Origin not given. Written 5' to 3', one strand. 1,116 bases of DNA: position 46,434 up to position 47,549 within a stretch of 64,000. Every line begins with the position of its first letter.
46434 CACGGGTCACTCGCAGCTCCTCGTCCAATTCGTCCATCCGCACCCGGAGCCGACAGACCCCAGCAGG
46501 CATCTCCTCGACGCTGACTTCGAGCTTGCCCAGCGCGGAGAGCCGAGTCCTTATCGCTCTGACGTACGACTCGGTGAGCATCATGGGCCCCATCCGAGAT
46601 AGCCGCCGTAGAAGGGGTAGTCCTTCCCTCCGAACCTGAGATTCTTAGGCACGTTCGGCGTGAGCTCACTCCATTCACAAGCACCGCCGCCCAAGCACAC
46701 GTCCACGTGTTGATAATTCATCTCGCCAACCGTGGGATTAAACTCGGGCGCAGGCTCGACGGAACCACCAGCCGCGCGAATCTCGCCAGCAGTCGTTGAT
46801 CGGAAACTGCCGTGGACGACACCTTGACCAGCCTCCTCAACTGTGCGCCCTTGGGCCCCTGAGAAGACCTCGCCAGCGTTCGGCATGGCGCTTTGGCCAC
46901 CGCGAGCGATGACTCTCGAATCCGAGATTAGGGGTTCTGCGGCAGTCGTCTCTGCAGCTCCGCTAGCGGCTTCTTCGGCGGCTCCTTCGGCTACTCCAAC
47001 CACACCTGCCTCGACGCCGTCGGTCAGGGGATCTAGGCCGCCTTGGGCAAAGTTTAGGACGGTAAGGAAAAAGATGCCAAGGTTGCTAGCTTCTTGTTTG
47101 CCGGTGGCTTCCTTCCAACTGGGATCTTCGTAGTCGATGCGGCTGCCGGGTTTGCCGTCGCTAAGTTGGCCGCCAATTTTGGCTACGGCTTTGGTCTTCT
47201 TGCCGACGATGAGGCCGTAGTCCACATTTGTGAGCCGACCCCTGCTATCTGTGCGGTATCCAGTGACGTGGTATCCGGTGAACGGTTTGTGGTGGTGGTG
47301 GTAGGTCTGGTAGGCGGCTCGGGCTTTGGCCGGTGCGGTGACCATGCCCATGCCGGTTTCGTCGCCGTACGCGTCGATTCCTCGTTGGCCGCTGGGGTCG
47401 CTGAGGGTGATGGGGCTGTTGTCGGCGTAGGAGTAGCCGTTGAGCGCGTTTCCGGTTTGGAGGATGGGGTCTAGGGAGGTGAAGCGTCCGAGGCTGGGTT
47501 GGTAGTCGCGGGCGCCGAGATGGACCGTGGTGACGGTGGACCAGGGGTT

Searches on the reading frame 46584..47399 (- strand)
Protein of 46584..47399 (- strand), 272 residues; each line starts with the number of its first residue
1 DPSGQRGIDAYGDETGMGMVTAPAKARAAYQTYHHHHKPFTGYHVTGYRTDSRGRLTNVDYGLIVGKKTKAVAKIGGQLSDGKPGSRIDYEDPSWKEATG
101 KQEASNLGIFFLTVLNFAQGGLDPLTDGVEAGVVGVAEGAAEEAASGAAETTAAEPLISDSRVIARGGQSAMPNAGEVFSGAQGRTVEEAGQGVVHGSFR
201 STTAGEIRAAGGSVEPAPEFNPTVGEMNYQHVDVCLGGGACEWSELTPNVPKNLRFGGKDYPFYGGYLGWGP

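Call 23: search_protein_families(library=pfam, proteins=[window:46584-47399:-], max_evalue=5)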
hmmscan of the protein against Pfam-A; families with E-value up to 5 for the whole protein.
window:46584-47399:- (272 aa): 0 families

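Call 28: find_homologous_proteins(query=window:46584-47384:-)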
Query seq(267 aa) (267 aa): 12 proteins with E <= 0.001 among 3111 candidates.
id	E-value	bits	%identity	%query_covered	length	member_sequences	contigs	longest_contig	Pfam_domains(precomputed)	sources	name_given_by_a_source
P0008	6.1e-57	211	77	43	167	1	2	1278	-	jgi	jgi:hypothetical protein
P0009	6.5e-55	205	81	42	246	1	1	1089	-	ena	-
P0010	9.4e-49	185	73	43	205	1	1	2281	-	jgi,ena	-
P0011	8.9e-48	181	74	43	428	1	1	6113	PF07591.16,PF01079.26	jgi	jgi:hypothetical protein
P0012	2.7e-43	167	59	52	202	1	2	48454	-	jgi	jgi:hypothetical protein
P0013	5.4e-39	153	63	43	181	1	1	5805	-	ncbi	-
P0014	9.0e-35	139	62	45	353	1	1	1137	PF07591.16,PF13403.12,PF14890.12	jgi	jgi:hypothetical protein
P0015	8.7e-33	132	58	51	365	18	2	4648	-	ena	-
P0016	1.3e-32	132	50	56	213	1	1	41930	-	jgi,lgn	jgi:hypothetical protein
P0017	2.9e-32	131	62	40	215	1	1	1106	-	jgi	-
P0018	4.0e-30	123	74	31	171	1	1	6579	-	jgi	jgi:hypothetical protein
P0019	6.0e-20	90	60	37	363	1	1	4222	PF07591.16,PF05203.22,PF01079.26,PF14890.12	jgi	jgi:hypothetical protein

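Call 57: find_encoding_contigs(protein=P0012, flank=4000, max_places=2)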
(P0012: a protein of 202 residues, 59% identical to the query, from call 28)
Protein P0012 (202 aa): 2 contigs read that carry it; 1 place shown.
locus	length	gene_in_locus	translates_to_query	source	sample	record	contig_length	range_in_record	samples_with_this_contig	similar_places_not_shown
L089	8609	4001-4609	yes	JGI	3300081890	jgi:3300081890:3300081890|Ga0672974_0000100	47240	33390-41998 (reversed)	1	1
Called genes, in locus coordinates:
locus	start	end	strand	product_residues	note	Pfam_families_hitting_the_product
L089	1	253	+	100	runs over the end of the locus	-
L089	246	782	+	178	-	-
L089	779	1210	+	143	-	-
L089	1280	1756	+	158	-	-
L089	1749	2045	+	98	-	PF15580:Imm53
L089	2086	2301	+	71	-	-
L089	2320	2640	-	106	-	-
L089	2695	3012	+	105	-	PF13744:HTH_37 (weak), PF09048:Cro (weak), PF13560:HTH_31, PF12844:HTH_19 (weak), PF01381:HTH_3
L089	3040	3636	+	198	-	-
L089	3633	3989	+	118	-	-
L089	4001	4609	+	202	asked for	-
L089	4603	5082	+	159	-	-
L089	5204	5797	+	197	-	-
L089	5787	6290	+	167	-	-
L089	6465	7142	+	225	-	-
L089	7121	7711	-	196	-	PF01872:RibD_C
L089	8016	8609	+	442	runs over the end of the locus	PF00355:Rieske, PF00848:Ring_hydroxyl_A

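Call 58: find_encoding_contigs(protein=P0011, flank=4000, max_places=2)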
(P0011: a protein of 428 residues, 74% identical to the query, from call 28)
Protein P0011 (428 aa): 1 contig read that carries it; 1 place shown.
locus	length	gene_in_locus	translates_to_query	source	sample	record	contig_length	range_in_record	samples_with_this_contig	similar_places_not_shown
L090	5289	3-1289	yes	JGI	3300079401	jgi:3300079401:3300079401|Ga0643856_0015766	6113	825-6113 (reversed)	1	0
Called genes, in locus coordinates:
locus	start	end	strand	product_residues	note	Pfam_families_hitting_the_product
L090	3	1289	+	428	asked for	PF01079:Hint (weak), PF07591:PT-HINT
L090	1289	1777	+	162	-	-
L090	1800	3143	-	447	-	PF01381:HTH_3, PF13560:HTH_31, PF00931:NB-ARC (faint)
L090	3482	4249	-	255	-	PF14417:MEDS, PF13581:HATPase_c_2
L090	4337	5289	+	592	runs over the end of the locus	?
